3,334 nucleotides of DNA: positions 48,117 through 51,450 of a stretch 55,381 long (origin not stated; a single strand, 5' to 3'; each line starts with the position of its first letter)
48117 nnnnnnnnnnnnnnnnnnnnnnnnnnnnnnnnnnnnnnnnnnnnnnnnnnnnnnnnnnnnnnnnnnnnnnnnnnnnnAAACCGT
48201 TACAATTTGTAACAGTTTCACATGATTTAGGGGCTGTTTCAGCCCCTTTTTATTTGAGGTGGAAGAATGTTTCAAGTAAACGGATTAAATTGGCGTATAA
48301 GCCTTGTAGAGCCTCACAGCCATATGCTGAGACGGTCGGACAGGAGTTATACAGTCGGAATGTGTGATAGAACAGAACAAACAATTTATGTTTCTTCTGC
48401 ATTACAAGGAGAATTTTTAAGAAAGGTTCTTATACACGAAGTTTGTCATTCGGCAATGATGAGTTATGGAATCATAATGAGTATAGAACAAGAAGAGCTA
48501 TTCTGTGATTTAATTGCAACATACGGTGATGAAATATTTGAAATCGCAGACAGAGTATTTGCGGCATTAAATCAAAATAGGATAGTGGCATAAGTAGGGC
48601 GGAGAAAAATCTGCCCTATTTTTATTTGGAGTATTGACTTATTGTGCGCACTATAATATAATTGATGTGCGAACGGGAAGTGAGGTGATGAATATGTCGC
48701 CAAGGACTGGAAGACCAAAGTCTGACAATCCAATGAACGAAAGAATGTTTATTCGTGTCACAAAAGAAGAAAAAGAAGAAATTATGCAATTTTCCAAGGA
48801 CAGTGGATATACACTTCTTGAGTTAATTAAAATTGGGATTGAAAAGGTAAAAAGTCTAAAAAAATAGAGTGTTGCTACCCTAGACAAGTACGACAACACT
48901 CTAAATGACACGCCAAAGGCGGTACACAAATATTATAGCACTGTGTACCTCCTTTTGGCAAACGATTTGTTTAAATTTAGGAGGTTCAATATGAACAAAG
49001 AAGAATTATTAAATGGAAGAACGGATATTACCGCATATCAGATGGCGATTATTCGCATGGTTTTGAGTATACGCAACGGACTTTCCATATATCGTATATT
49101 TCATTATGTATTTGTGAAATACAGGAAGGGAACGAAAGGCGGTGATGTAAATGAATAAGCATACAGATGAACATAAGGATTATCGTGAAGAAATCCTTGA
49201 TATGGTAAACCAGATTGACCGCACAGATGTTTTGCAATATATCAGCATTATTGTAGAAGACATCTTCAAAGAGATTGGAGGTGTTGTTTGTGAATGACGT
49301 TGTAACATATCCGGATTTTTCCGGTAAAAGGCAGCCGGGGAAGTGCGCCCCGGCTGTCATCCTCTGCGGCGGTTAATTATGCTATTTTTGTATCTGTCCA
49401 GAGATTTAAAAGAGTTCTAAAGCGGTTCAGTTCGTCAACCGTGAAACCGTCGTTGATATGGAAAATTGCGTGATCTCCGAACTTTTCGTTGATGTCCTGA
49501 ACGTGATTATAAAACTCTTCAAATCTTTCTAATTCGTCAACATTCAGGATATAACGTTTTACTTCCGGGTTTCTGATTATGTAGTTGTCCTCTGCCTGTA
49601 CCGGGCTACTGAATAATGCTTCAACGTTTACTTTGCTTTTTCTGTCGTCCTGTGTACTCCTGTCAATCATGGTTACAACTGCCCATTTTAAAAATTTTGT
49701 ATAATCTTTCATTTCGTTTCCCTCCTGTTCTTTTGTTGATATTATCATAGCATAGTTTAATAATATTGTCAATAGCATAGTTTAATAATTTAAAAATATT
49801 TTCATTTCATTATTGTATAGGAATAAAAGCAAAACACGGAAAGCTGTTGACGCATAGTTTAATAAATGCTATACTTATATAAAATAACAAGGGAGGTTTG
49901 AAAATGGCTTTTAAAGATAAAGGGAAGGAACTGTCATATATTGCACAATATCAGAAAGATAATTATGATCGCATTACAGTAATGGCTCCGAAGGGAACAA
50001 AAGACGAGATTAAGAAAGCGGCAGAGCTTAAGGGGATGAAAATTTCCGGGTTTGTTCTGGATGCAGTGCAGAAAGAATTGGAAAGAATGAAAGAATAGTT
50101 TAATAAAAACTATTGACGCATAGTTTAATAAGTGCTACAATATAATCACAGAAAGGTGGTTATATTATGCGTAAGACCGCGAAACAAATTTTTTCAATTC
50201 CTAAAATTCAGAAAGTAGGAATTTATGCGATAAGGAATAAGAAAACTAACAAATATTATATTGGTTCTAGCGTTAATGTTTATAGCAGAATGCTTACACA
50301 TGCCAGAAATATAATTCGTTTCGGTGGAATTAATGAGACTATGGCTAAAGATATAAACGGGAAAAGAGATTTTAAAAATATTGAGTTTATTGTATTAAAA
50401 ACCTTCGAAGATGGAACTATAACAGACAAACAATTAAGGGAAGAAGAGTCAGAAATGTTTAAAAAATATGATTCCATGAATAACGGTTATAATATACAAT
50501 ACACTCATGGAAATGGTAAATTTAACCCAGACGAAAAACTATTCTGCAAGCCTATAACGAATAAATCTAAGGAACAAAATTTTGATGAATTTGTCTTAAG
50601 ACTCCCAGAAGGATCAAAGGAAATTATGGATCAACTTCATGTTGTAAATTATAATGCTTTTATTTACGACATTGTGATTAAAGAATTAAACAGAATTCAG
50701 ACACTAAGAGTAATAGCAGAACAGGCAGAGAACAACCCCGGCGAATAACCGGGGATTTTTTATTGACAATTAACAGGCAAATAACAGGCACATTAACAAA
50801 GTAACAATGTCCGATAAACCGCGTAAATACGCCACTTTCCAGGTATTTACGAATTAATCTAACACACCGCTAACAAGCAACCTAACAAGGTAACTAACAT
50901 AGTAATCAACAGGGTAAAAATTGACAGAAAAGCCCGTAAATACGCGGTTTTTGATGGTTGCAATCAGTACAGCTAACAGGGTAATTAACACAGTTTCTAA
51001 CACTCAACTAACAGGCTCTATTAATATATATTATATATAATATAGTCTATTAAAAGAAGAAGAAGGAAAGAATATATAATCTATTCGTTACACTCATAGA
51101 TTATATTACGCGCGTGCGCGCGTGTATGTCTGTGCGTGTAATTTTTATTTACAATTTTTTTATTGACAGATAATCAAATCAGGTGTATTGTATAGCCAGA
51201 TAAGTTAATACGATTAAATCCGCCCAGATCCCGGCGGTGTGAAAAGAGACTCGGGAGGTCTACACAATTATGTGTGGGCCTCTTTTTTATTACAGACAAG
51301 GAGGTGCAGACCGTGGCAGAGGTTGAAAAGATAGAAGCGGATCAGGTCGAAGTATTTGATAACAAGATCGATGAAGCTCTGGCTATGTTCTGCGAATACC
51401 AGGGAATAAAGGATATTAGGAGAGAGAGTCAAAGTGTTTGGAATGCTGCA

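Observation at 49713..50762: RHH protein plus GIY-YIG-RHH fusion nuclease, wired by three consensus promoters that each carry the same 14-bp box in the spacer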

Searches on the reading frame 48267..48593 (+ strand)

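Call 5: search_protein_families(library=pfam, proteins=[window:48267-48593:+], max_evalue=1)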
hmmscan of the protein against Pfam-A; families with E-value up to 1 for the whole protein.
window:48267-48593:+ (108 aa): 2 families
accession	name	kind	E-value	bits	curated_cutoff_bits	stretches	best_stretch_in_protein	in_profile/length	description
PF10263.15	SprT-like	-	0.00014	22.1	25.6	1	18-65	20-75/108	SprT-like family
PF20573.4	DUF6782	-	0.001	18.8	27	1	27-63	65-102/241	Putative metallopeptidase family (DUF6782)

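Call 8: search_protein_families(library=phrogs, proteins=[window:48267-48593:+], max_evalue=0.01)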
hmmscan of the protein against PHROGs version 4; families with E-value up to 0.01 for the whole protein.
window:48267-48593:+ (108 aa): 1 family
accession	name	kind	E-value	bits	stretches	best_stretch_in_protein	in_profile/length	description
phrog_1233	-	unknown function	3.8e-13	50.3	1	2-102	12-112/306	-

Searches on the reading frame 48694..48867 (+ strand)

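Call 5: search_protein_families(library=pfam, proteins=[window:48694-48867:+], max_evalue=1)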
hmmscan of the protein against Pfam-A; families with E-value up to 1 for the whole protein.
window:48694-48867:+ (57 aa): 2 families
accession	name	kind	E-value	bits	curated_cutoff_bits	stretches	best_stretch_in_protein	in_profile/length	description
PF21983.2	NikA-like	-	0.0029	18.1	27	1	15-43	4-32/72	Mobilization protein NikA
PF19514.5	MobC_2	-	0.0048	17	27.5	1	3-40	9-46/140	MobC-like protein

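Call 8: search_protein_families(library=phrogs, proteins=[window:48694-48867:+], max_evalue=0.01)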
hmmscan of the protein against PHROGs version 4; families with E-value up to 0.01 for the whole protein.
window:48694-48867:+ (57 aa): 2 families
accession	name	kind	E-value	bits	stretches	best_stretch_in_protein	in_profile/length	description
phrog_876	-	transcription regulation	1.1e-07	32.7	1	1-55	54-107/239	transcriptional repressor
phrog_5118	-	unknown function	0.0096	16.8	0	12-45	12-46/67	-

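Call 28: search_protein_families(library=padloc, proteins=[window:48694-48867:+], max_evalue=0.01)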
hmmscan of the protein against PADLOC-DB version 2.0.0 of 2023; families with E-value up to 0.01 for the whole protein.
window:48694-48867:+ (57 aa): 0 families

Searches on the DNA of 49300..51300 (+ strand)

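Call 7: search_dna_similar(query=window:49300-51300:+, collection=phages, mode=distant, max_rows=20)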
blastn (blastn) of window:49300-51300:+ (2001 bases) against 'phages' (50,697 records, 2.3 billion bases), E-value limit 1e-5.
No match.

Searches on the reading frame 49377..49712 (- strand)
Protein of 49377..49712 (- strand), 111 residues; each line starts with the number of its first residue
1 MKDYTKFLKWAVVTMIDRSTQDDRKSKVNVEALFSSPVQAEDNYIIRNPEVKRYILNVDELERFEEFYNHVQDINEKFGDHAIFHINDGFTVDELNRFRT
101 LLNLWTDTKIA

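Call 5: search_protein_families(library=pfam, proteins=[window:49377-49712:-], max_evalue=1)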
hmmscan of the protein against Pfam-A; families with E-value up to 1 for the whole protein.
window:49377-49712:- (111 aa): 0 families

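Call 8: search_protein_families(library=phrogs, proteins=[window:49377-49712:-], max_evalue=0.01)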
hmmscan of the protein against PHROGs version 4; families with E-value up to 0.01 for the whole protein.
window:49377-49712:- (111 aa): 1 family
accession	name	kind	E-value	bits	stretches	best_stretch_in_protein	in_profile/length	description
phrog_10861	-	unknown function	0.007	17.8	0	90-104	59-73/77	-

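Call 28: search_protein_families(library=padloc, proteins=[window:49377-49712:-], max_evalue=0.01)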
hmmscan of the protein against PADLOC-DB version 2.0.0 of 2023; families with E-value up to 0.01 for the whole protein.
window:49377-49712:- (111 aa): 0 families

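Call 29: search_protein_families(library=ncbifam, proteins=[window:49377-49712:-], max_evalue=0.01)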
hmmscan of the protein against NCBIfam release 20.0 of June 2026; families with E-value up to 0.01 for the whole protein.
window:49377-49712:- (111 aa): 0 families
